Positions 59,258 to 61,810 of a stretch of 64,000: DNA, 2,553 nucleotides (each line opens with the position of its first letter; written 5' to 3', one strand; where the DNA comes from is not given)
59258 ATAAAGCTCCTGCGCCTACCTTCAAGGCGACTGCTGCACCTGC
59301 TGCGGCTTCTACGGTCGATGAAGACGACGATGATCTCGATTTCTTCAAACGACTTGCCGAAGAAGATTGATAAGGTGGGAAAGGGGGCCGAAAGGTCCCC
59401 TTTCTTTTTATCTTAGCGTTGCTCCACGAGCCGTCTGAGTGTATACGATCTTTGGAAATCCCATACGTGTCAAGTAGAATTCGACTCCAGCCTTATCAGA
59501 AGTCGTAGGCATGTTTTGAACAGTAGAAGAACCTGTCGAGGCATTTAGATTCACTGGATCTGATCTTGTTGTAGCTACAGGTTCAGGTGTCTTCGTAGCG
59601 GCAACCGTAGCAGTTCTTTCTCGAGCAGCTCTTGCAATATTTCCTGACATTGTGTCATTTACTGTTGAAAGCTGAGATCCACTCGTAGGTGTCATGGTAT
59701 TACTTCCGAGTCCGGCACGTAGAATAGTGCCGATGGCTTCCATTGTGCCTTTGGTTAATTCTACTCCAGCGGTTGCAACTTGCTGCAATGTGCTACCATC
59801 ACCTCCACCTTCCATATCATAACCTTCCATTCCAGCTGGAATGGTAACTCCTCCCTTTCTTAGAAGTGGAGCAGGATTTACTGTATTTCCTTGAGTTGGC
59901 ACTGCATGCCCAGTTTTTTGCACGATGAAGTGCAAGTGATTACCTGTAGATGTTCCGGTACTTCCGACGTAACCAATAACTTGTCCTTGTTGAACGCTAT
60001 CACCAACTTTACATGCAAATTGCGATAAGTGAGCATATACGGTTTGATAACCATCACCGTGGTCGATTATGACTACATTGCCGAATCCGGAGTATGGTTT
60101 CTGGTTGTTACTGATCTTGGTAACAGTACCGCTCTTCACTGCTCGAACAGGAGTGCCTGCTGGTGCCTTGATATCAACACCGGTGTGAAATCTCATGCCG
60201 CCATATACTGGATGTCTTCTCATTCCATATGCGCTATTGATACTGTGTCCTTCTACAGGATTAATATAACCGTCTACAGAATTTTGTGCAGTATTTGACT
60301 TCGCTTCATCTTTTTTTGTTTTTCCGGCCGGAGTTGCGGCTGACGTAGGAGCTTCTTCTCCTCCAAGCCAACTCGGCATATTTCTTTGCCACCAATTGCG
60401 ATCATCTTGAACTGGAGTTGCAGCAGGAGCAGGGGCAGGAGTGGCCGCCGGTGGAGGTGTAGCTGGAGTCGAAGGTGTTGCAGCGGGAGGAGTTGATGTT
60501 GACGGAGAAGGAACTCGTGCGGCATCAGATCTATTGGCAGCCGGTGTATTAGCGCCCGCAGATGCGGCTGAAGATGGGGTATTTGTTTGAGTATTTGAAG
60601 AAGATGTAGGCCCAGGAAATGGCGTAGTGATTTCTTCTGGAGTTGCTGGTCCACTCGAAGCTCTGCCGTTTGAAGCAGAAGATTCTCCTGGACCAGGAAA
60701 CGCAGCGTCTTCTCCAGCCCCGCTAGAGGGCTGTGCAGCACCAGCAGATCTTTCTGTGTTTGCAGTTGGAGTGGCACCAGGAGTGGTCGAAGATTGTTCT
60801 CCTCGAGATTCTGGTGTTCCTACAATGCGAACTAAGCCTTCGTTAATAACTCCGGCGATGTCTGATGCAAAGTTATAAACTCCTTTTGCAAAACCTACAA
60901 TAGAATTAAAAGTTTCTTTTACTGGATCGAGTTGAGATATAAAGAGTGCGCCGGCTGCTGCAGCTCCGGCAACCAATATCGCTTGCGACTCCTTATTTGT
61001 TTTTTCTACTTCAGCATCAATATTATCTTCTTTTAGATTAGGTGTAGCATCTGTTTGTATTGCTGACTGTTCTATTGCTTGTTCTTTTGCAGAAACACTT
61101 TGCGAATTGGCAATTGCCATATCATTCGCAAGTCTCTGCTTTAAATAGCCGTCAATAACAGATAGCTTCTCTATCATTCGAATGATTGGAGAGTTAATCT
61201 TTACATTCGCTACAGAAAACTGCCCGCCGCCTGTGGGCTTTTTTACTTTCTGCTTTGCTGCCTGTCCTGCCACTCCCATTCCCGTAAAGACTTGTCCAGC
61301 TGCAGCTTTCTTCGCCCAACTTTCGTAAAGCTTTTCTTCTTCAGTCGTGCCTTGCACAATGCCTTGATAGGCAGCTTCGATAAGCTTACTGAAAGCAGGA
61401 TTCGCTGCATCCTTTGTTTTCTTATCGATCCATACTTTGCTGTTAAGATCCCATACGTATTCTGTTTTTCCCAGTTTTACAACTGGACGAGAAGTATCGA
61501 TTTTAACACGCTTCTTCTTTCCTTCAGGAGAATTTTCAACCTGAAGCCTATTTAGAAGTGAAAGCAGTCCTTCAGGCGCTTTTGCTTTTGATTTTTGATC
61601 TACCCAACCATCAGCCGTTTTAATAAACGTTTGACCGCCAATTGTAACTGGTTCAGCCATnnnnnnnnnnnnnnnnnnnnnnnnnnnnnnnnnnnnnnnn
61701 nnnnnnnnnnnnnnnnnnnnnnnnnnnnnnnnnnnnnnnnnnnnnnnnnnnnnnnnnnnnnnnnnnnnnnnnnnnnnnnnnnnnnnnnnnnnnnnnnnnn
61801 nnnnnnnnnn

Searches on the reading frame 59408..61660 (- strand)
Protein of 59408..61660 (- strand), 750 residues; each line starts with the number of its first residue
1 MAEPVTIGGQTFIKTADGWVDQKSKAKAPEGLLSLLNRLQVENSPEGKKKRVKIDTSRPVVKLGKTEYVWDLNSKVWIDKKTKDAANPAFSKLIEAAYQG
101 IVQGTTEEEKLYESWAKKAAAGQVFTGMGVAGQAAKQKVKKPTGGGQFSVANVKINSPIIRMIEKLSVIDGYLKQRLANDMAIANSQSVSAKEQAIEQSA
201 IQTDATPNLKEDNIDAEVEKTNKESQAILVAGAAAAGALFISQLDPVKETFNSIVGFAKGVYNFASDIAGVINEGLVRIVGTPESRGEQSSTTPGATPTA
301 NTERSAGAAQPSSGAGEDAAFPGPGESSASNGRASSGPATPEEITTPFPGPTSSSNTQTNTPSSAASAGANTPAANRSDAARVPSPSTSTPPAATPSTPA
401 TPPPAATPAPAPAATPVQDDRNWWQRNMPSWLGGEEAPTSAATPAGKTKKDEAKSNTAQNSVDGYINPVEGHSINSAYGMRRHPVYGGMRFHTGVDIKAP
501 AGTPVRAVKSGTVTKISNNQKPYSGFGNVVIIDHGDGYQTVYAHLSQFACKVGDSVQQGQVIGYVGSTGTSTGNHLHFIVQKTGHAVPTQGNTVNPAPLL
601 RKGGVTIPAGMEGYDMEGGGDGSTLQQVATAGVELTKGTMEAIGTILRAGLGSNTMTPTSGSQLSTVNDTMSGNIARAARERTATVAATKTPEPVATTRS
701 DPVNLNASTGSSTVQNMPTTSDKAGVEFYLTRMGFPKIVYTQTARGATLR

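Call 28: search_protein_families(library=pfam, proteins=[window:59408-61660:-], max_evalue=0.001)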
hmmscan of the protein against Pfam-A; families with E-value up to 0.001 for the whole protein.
window:59408-61660:- (750 aa): 1 family
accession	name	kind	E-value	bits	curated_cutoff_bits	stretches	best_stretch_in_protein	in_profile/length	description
PF01551.29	Peptidase_M23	-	3.1e-34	117.5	28.7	1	490-587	1-94/96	Peptidase family M23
